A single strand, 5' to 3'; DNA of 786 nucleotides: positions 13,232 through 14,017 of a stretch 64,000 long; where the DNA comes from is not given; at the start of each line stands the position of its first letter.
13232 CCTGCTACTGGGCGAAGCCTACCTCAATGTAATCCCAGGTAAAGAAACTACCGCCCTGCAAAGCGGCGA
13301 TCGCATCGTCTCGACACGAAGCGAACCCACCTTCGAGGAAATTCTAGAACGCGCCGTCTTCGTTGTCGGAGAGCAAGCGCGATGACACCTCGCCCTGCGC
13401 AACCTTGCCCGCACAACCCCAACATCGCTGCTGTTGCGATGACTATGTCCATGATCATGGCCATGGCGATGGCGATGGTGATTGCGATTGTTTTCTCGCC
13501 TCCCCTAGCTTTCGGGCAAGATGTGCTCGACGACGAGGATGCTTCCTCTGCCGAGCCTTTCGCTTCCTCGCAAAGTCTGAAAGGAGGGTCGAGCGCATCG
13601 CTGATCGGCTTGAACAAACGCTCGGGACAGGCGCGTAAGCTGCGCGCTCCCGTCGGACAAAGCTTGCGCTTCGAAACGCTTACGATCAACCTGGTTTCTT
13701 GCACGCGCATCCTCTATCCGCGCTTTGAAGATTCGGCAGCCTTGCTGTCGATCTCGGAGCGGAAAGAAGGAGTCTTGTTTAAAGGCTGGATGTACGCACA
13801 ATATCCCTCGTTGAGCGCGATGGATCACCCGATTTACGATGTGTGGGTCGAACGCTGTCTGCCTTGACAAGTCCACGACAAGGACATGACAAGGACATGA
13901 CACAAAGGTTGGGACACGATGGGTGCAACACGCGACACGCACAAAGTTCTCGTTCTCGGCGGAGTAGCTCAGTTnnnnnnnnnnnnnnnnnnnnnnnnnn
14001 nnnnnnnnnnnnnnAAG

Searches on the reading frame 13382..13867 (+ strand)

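Call 48: search_protein_families(library=pfam, proteins=[window:13382-13867:+], max_evalue=0.00001)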
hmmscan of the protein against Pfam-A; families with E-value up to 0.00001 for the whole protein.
window:13382-13867:+ (161 aa): 1 family
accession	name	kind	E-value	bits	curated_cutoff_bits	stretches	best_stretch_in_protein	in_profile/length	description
PF09923.14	DUF2155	-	2e-23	82.8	27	1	72-159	1-89/89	Uncharacterized protein conserved in bacteria (DUF2155)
